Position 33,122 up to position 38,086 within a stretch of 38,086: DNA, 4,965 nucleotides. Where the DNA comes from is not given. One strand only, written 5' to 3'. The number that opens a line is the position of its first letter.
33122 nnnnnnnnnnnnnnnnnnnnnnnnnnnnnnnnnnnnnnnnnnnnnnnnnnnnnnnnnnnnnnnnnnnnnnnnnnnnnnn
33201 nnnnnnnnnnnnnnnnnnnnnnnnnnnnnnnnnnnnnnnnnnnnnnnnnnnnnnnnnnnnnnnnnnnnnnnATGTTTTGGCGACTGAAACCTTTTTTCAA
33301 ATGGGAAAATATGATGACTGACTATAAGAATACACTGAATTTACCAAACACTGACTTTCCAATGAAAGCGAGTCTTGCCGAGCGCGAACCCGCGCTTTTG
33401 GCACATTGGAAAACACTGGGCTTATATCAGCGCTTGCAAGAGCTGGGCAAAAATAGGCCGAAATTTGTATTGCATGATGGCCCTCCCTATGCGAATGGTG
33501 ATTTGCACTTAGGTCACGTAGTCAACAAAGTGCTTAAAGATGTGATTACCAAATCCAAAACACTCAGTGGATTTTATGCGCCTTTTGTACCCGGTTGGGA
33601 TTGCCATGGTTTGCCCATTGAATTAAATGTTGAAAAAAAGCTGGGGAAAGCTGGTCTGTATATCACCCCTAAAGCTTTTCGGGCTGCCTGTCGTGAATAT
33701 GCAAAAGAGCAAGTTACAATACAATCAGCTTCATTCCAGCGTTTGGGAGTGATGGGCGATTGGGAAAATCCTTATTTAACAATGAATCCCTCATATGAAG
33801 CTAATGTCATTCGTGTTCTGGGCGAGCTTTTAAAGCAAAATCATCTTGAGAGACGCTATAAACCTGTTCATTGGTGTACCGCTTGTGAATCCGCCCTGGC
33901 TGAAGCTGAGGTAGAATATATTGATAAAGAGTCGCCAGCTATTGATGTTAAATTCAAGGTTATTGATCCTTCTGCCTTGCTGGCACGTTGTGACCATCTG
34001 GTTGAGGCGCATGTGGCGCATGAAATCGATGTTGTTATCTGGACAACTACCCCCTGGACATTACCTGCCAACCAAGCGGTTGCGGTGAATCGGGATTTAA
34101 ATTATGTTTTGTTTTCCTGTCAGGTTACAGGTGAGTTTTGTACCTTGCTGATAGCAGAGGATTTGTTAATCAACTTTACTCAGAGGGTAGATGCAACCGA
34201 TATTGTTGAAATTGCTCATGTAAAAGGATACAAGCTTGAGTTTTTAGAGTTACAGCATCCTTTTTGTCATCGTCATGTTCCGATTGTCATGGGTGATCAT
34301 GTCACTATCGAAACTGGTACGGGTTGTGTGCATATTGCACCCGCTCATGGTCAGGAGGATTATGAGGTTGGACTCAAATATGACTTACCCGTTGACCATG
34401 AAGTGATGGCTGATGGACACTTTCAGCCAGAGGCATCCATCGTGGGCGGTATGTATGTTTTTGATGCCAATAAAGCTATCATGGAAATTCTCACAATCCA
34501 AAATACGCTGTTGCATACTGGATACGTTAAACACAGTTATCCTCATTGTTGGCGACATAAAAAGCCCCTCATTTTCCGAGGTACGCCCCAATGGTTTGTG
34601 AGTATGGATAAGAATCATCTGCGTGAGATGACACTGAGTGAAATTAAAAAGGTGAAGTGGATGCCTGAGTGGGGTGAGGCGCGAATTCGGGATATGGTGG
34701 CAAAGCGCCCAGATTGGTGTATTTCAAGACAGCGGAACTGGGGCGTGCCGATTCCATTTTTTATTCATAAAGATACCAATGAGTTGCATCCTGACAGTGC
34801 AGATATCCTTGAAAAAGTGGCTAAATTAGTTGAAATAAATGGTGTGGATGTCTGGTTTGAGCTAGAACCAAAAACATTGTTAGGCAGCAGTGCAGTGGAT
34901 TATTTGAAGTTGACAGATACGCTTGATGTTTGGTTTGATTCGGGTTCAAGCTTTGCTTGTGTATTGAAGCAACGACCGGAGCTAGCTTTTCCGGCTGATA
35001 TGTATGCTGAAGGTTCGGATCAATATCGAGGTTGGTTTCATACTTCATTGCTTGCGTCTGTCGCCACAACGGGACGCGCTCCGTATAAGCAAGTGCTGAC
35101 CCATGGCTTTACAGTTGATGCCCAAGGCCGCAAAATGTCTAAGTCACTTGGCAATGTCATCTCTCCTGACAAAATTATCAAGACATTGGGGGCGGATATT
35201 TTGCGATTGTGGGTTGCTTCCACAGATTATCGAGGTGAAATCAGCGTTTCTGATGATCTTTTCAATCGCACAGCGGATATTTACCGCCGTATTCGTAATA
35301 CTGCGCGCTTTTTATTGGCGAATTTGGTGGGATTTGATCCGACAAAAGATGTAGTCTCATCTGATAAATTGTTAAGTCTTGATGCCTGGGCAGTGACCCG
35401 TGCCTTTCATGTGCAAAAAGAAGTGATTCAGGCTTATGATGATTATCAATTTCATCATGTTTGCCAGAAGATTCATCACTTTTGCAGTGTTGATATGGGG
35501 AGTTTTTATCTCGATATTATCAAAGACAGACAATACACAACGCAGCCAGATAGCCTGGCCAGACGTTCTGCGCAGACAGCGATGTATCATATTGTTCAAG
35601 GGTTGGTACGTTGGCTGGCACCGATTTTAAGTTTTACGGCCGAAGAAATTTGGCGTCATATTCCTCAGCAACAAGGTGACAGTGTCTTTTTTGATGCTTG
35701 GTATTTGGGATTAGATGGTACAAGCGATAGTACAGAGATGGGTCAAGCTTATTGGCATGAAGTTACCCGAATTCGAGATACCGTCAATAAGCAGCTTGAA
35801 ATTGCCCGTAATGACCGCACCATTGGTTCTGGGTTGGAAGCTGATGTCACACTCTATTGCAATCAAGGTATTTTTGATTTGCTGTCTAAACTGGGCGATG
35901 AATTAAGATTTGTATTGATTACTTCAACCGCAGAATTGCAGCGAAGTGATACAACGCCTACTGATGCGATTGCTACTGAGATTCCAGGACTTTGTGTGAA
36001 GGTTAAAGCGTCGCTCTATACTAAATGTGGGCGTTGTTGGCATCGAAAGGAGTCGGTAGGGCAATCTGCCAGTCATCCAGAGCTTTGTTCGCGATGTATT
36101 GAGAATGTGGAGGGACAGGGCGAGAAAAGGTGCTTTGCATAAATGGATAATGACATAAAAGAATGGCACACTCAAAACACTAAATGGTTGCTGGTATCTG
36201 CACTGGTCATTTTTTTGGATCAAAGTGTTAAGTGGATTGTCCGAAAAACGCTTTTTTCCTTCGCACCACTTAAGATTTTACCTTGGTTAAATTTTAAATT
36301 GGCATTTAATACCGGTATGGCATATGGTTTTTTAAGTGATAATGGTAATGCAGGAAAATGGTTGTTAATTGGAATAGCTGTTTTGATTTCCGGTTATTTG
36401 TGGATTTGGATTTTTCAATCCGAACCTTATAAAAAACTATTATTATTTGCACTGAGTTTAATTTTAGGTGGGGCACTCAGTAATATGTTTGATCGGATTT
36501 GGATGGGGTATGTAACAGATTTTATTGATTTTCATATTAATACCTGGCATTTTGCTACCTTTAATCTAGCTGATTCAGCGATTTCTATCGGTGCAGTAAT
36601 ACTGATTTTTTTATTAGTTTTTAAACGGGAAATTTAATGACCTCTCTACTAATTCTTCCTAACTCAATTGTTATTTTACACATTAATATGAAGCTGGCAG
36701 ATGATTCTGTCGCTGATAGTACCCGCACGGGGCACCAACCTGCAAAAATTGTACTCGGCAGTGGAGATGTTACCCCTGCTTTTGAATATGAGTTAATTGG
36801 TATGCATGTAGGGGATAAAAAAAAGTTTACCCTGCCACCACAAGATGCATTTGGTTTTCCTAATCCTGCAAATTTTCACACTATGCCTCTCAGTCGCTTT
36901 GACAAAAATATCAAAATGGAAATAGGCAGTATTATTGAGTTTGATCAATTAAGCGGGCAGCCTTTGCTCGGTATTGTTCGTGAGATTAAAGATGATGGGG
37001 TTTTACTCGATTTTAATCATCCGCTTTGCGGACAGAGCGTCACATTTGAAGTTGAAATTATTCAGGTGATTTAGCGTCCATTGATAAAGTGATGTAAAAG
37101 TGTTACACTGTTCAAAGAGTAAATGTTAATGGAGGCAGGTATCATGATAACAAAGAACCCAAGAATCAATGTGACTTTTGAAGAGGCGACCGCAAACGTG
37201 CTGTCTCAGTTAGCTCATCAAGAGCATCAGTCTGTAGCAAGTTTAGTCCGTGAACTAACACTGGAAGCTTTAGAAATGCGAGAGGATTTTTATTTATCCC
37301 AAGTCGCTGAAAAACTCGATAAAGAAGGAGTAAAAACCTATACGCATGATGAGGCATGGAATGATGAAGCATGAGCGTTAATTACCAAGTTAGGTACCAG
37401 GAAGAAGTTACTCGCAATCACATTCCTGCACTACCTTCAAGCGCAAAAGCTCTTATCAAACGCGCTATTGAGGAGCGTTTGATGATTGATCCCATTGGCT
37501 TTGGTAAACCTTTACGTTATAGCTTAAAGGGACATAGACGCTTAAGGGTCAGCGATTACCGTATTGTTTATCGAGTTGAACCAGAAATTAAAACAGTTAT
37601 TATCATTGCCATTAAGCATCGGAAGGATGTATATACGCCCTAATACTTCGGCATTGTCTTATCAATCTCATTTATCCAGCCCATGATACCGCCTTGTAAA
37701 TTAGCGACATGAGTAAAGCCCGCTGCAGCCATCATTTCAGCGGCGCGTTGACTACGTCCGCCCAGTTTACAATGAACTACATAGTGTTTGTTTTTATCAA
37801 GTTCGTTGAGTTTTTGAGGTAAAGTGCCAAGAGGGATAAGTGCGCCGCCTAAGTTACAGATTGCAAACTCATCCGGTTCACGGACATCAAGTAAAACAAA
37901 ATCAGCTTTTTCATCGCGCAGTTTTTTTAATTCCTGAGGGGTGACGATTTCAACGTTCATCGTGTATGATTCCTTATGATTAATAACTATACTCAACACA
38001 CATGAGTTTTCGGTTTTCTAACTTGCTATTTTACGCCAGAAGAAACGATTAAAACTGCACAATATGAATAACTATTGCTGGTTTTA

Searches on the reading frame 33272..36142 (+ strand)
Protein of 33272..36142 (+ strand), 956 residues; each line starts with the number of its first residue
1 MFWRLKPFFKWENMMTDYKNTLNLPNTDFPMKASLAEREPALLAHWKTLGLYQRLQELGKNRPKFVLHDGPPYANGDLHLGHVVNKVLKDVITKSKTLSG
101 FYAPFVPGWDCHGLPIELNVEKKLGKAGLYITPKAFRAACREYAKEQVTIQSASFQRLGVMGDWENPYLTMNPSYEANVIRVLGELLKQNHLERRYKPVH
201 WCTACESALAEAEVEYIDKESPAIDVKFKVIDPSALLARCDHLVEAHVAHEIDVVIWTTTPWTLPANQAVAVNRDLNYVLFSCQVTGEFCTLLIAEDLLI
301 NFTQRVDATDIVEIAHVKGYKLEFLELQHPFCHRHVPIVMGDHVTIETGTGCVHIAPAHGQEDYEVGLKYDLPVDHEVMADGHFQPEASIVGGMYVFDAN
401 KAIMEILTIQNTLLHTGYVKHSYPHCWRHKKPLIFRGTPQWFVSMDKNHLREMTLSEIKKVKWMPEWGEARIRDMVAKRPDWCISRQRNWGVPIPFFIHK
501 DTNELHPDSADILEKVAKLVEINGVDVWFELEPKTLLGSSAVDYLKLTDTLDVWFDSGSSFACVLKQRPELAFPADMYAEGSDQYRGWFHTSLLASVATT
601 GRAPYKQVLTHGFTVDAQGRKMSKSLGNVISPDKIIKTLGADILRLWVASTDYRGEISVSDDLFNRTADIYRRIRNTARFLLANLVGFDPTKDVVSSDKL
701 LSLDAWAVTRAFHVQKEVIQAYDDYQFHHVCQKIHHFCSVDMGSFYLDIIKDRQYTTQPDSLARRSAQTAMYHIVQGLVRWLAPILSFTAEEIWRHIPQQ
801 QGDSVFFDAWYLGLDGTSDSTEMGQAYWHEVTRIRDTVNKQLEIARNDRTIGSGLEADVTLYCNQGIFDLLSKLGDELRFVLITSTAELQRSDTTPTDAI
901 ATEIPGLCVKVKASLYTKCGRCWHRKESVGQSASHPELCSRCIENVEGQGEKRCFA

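Call 73: search_protein_families(library=pfam, proteins=[window:33272-36142:+], max_evalue=0.00001)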
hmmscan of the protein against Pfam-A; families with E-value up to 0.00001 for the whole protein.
window:33272-36142:+ (956 aa): 6 families
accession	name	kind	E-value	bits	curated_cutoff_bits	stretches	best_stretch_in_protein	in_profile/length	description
PF00133.28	tRNA-synt_1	-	2.6e-144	481.5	22.7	1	42-659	2-413/414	tRNA synthetases class I (I, L, M and V)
PF08264.19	Anticodon_1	-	6.7e-28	97.9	25.1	1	704-860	1-147/148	Anticodon-binding domain of tRNA ligase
PF09334.17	tRNA-synt_1g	-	5.5e-23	81.8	20.1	2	72-215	8-136/391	tRNA synthetases class I (M)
PF01406.26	tRNA-synt_1e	-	1.1e-08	35.3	27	1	569-666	202-298/301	tRNA synthetases class I (C) catalytic domain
PF13603.12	tRNA-synt_1_2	-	2.6e-08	34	25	1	316-381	79-143/185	Leucyl-tRNA synthetase, editing domain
PF06827.20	zf-FPG_IleRS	-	3.6e-07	30.3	21.3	1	918-944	3-29/30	Zinc finger found in FPG and IleRS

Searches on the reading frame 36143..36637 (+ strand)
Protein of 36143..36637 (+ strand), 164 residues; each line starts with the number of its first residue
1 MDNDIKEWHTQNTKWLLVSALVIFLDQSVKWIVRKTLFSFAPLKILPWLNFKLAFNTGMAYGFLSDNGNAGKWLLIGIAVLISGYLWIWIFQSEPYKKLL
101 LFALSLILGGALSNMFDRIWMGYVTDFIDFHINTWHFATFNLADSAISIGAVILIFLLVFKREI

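Call 73: search_protein_families(library=pfam, proteins=[window:36143-36637:+], max_evalue=0.00001)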
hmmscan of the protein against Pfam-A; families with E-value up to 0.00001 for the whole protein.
window:36143-36637:+ (164 aa): 1 family
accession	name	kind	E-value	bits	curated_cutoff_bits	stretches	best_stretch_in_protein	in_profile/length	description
PF01252.23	Peptidase_A8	-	4e-37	128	25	1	19-160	2-142/142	Signal peptidase (SPase) II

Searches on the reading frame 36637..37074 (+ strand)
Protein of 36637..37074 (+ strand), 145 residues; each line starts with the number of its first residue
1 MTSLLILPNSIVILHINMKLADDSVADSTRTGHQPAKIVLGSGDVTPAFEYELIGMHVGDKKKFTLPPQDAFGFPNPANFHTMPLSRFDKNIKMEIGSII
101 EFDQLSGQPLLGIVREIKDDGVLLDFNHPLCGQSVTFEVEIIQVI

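Call 73: search_protein_families(library=pfam, proteins=[window:36637-37074:+], max_evalue=0.00001)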
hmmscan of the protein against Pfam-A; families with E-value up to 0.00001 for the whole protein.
window:36637-37074:+ (145 aa): 1 family
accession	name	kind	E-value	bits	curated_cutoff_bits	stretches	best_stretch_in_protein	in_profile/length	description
PF00254.34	FKBP_C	-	1.1e-12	48.5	21.1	1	9-74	8-73/94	FKBP-type peptidyl-prolyl cis-trans isomerase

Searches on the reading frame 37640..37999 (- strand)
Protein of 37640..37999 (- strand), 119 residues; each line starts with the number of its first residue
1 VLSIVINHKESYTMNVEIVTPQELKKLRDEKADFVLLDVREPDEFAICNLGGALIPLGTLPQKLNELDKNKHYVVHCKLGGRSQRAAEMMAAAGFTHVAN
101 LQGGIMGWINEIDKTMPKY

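Call 73: search_protein_families(library=pfam, proteins=[window:37640-37999:-], max_evalue=0.00001)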
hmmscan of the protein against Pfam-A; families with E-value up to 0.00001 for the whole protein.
window:37640-37999:- (119 aa): 1 family
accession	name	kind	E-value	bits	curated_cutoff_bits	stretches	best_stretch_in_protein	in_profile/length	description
PF00581.25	Rhodanese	-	3.9e-18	66.2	22.2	1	20-110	1-101/102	Rhodanese-like domain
